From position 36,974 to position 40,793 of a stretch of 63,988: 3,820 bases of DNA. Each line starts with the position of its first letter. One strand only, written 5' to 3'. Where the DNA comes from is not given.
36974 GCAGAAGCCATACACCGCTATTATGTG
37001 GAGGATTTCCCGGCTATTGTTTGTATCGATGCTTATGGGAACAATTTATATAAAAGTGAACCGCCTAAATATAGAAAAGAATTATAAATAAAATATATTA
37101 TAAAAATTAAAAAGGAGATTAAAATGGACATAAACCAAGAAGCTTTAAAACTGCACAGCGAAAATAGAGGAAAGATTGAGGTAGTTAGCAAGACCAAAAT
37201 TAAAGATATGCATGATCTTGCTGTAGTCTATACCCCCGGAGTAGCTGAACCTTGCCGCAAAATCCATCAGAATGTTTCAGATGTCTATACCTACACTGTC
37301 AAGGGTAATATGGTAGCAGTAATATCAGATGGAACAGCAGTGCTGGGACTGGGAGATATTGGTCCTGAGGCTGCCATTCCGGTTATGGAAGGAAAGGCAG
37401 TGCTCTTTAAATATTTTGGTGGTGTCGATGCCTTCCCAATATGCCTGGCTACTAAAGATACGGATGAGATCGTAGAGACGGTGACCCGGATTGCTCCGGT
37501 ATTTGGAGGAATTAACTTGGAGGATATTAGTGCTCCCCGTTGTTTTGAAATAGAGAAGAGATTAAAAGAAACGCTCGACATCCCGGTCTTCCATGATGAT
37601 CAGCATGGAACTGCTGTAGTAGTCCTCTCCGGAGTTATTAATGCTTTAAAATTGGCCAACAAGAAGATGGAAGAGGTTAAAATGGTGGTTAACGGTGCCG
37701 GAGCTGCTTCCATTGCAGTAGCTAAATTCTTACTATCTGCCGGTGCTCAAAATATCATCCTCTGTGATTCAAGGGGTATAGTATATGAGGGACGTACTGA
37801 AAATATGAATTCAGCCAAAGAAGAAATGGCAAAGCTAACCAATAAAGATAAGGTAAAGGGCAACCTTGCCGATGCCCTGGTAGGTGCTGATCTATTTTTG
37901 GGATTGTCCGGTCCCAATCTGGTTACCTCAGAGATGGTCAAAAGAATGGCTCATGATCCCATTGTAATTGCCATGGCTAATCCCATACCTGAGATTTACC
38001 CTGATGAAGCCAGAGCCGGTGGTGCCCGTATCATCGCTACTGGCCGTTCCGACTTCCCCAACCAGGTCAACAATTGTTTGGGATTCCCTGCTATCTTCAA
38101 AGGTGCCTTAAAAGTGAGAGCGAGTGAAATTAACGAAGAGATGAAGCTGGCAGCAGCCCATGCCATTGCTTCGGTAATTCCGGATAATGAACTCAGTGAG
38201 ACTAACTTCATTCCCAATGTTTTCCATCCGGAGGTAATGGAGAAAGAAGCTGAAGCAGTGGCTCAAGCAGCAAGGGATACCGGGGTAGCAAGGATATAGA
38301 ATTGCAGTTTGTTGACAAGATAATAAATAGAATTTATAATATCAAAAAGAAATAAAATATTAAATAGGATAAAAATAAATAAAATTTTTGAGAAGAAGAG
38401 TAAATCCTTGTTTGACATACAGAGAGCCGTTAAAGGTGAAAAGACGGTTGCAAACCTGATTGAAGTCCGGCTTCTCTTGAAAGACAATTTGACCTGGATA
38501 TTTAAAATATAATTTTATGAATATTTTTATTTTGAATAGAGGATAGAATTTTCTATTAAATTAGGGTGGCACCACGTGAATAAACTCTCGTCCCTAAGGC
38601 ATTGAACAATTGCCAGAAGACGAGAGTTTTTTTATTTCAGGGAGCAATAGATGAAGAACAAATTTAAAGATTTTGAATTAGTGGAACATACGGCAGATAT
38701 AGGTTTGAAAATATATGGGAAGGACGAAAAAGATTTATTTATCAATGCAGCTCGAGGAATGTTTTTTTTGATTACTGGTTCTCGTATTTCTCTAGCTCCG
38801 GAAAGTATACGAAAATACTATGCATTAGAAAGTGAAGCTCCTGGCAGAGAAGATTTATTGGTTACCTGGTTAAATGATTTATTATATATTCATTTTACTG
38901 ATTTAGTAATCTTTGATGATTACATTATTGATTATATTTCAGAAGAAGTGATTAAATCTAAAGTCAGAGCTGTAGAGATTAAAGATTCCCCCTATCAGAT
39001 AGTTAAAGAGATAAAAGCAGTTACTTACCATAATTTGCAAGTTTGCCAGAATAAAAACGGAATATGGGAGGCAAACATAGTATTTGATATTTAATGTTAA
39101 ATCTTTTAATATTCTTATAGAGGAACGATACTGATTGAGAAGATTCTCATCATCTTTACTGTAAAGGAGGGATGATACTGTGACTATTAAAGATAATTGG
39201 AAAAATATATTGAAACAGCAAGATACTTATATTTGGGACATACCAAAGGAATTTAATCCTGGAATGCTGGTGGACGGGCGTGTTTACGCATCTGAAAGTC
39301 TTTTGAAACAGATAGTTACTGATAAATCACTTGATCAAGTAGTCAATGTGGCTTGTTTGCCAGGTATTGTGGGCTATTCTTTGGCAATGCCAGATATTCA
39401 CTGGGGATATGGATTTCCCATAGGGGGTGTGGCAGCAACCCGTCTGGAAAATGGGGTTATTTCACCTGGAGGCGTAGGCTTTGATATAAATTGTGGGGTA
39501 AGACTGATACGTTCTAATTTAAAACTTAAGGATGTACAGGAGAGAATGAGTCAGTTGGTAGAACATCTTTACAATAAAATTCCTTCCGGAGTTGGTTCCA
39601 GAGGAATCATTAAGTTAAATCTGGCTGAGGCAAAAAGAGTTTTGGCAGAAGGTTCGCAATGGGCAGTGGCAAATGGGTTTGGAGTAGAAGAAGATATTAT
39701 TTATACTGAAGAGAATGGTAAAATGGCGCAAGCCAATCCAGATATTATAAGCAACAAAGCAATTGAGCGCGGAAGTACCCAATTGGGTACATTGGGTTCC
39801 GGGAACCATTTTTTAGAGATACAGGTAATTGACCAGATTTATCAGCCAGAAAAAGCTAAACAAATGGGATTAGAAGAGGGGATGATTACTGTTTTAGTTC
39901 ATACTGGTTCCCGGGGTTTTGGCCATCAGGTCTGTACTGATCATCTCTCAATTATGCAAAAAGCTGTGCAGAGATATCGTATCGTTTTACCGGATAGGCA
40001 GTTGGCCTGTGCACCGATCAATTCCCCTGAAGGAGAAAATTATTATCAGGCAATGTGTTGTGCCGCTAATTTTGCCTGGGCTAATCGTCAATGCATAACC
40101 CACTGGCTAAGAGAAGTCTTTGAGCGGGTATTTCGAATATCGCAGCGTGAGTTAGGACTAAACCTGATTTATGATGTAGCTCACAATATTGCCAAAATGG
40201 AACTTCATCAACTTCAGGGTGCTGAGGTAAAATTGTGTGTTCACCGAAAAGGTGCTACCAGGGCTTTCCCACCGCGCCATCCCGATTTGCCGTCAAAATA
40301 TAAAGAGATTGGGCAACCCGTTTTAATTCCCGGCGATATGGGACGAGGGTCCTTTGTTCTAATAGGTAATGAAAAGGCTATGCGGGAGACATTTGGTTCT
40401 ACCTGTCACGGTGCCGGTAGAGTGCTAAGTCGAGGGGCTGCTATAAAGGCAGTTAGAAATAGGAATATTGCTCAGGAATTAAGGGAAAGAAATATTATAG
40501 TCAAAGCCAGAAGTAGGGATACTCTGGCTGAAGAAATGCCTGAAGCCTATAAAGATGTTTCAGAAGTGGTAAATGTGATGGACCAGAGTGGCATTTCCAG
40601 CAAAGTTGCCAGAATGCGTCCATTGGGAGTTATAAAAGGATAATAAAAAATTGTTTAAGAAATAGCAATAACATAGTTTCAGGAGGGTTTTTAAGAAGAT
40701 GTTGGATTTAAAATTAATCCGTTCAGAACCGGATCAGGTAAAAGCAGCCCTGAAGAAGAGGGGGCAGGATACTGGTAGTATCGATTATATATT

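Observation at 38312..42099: A Ser-type T-box controls archease-rtcB-serS, with tRNA-Ser immediately downstream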

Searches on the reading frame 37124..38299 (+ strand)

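Call 7: search_protein_families(library=pfam, proteins=[window:37124-38299:+])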
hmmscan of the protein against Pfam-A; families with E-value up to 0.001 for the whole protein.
window:37124-38299:+ (391 aa): 4 families
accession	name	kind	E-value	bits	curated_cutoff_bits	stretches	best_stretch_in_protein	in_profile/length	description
PF00390.24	malic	-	1.4e-33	116.6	23.1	1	16-148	2-182/182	Malic enzyme, N-terminal domain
PF03949.21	Malic_M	-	1.1e-23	84.3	23.5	1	162-380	3-254/258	Malic enzyme, NAD binding domain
PF01262.27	AlaDh_PNT_C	-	2.2e-05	24.4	23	1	182-285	26-129/214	Alanine dehydrogenase/PNT, C-terminal domain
PF00208.27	ELFV_dehydrog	-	6.1e-05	23.3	23.4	1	162-227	9-78/241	Glutamate/Leucine/Phenylalanine/Valine dehydrogenase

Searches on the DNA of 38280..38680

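Call 5: search_rna_families(source=window, start=38280, end=38680, threshold=evalue, max_evalue=10, show_alignments=5)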
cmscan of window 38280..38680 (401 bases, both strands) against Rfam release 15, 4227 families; matches with E-value up to 10: 7.
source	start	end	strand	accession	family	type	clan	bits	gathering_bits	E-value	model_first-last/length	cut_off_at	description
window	38379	38598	+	RF00230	T-box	Cis-reg; leader;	-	88.4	93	4.6e-20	1-219/219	no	T-box leader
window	38495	38635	+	RF00515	PyrR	Cis-reg;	-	19.3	54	2.6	1-115/115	no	PyrR binding site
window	38614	38680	-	RF01414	Dicty_Class_I_RNA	Gene;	-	17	41.5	1.7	18-56/56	5'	Class I RNA from Dictyostelium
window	38470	38585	+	RF02447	SpR19_sRNA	Gene; sRNA;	-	15.5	79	3.4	1-123/123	no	Streptococcus sRNA SpR19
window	38583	38628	+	RF03800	mir-4477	Gene; miRNA;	-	13.9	74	9.7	1-81/81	no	mir-4477 microRNA precursor family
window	38583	38628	-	RF03800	mir-4477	Gene; miRNA;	-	13.9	74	10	1-81/81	no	mir-4477 microRNA precursor family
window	38580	38680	-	RF02377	SurA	Gene; sRNA;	-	10.5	100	1.8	186-279/279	5'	SurA sRNA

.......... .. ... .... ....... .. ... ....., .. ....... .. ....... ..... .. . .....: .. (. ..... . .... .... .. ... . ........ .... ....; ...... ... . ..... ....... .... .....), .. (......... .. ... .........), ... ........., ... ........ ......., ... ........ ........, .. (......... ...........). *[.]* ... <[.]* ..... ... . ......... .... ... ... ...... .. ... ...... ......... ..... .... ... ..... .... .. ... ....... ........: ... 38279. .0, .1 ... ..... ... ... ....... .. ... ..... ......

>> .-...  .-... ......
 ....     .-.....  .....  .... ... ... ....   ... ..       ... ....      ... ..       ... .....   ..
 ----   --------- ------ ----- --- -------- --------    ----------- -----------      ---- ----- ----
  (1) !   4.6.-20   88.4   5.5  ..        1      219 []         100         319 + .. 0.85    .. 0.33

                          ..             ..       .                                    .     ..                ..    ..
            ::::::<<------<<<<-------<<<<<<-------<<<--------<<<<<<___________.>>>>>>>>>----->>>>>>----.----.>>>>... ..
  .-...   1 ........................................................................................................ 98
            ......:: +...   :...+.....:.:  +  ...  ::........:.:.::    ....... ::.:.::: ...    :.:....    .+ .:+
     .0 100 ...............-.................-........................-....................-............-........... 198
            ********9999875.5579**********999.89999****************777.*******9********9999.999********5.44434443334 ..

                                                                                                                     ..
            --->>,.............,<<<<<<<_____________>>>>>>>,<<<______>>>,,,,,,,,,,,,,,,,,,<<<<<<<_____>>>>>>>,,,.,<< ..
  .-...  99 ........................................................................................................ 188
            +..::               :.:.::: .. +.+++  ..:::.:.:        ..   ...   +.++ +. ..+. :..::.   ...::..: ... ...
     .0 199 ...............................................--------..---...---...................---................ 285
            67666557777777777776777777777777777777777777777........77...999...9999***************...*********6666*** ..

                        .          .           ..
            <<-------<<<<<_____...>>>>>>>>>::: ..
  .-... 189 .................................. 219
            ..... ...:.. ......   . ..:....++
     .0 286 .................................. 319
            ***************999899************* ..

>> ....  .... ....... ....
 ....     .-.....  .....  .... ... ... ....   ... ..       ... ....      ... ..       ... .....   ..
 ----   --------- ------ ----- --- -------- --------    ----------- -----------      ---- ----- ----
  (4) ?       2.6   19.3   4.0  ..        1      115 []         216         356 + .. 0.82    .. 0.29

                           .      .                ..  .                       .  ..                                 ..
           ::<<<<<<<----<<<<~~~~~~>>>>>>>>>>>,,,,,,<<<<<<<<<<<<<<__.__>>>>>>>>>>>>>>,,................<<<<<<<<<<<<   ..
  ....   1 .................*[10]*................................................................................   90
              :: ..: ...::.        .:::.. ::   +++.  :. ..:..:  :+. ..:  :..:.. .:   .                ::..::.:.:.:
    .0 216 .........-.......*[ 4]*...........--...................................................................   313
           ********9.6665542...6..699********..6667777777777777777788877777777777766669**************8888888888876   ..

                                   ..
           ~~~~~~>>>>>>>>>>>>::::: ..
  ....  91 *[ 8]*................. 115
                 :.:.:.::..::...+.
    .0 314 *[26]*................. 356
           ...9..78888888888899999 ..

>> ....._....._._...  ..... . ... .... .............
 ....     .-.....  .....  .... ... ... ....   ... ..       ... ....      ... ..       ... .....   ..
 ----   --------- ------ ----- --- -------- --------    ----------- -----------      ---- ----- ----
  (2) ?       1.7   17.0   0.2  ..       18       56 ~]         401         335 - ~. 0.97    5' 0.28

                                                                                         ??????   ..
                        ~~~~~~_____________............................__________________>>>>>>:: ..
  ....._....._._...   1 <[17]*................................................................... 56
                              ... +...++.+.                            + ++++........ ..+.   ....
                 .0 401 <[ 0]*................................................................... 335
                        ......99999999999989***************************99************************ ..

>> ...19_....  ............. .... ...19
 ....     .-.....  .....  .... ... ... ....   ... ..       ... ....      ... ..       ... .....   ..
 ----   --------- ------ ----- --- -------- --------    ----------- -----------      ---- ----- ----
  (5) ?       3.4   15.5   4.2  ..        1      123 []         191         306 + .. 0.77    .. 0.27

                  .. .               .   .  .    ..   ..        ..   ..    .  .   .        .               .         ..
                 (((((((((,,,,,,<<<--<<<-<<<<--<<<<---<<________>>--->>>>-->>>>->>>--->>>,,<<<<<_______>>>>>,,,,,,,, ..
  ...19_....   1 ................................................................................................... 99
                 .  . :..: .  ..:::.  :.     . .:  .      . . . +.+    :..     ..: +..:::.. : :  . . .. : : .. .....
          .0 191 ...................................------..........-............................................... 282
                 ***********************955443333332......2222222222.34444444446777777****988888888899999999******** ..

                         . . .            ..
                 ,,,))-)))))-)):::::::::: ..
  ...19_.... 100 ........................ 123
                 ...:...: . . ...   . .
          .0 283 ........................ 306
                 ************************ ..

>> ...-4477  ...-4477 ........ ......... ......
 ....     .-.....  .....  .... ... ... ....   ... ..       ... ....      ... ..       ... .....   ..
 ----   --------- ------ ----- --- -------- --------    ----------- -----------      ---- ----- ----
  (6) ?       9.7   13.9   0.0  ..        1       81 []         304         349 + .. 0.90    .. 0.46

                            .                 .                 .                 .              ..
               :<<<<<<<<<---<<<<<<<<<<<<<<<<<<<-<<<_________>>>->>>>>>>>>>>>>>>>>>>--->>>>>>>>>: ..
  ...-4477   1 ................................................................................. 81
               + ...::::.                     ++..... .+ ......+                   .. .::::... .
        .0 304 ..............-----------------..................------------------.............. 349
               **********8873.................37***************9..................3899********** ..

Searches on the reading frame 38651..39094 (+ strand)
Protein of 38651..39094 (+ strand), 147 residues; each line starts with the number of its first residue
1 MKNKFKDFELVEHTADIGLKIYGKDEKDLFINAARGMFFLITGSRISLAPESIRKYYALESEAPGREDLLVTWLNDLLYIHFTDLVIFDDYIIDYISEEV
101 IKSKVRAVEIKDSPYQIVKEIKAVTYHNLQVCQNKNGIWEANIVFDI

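Call 7: search_protein_families(library=pfam, proteins=[window:38651-39094:+])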
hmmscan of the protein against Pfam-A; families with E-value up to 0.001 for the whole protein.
window:38651-39094:+ (147 aa): 1 family
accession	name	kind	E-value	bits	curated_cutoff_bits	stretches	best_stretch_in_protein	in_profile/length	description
PF01951.21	Archease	-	6.7e-31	107.8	25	1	8-147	1-136/136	Archease protein family (MTH1598/TM1083)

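Call 8: search_protein_families(library=ncbifam, proteins=[window:38651-39094:+])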
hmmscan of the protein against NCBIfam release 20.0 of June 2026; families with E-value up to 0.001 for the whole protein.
window:38651-39094:+ (147 aa): 1 family
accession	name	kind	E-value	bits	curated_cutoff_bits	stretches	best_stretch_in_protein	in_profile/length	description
NF001617.0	PRK00407.1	equivalog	2.2e-23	82.9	126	1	6-147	2-139/139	hypothetical protein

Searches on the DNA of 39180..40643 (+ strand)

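Call 24: search_rna_families(sources=[L081, L084, L085, L086, L087, L089, L090], threshold=evalue, max_evalue=0.001)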
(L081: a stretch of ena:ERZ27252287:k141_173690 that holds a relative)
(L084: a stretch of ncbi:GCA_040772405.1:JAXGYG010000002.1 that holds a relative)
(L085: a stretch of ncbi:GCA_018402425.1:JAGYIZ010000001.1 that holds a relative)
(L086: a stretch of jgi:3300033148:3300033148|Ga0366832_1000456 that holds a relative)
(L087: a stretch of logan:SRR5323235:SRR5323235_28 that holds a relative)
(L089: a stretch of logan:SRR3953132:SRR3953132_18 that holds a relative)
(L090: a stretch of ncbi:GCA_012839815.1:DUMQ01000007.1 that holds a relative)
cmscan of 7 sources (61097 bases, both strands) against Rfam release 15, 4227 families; matches with E-value up to 0.001: 15.
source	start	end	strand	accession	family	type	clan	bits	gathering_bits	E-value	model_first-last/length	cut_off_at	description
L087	3240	3465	+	RF00230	T-box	Cis-reg; leader;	-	110.6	93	1.3e-23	1-219/219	no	T-box leader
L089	3281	3504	+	RF00230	T-box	Cis-reg; leader;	-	104.8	93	4.1e-22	1-219/219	no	T-box leader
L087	988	1264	+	RF00230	T-box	Cis-reg; leader;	-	91.2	93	1.4e-18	1-219/219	no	T-box leader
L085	2918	3130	+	RF00230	T-box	Cis-reg; leader;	-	85.8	93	3.3e-17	1-219/219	no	T-box leader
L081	3206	3424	+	RF00230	T-box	Cis-reg; leader;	-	78.3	93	2.8e-15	1-219/219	no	T-box leader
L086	1026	1232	-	RF00230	T-box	Cis-reg; leader;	-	78.1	93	3.1e-15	1-219/219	no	T-box leader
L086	8075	8264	+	RF00230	T-box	Cis-reg; leader;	-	71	93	2.1e-13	1-219/219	no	T-box leader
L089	8125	8209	+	RF00005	tRNA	Gene; tRNA;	CL00001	59.8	29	1.9e-10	1-71/71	no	tRNA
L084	5700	5782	+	RF00005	tRNA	Gene; tRNA;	CL00001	59.7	29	2e-10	1-71/71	no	tRNA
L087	7503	7587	+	RF00005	tRNA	Gene; tRNA;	CL00001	59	29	3.2e-10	1-71/71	no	tRNA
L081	6816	6898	+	RF00005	tRNA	Gene; tRNA;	CL00001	58.4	29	4.6e-10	1-71/71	no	tRNA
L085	6884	6966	+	RF00005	tRNA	Gene; tRNA;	CL00001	57.1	29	1.1e-09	1-71/71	no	tRNA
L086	6961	7043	+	RF00005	tRNA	Gene; tRNA;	CL00001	57.1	29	1.1e-09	1-71/71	no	tRNA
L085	8181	8264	+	RF00515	PyrR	Cis-reg;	-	53.2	54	0.00017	1-115/115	no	PyrR binding site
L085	8075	8180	+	RF00515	PyrR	Cis-reg;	-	53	54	0.00018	1-115/115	no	PyrR binding site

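Call 49: search_rna_families(sources=[L170, L093, L094, L095, L096, L084], threshold=evalue, max_evalue=0.1)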
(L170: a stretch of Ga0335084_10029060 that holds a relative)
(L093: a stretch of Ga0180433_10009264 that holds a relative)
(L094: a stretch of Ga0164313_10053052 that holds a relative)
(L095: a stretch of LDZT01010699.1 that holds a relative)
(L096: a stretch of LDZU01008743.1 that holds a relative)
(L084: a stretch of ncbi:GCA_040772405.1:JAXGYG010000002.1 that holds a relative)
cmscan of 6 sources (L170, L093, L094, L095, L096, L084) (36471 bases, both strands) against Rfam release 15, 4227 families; matches with E-value up to 0.1: 6.
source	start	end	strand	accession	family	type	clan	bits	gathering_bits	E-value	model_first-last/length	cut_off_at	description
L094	828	1054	+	RF00230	T-box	Cis-reg; leader;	-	119.3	93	4.6e-26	1-219/219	no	T-box leader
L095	2787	3008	+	RF00230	T-box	Cis-reg; leader;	-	118.8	93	6.3e-26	1-219/219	no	T-box leader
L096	153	370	+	RF00230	T-box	Cis-reg; leader;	-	107.6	93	4.8e-23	1-219/219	no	T-box leader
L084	5700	5782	+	RF00005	tRNA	Gene; tRNA;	CL00001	59.7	29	1.2e-10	1-71/71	no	tRNA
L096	4208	4292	+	RF00005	tRNA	Gene; tRNA;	CL00001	59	29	1.9e-10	1-71/71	no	tRNA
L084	1837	2024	+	RF00230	T-box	Cis-reg; leader;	-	32.6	93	0.00098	1-219/219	no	T-box leader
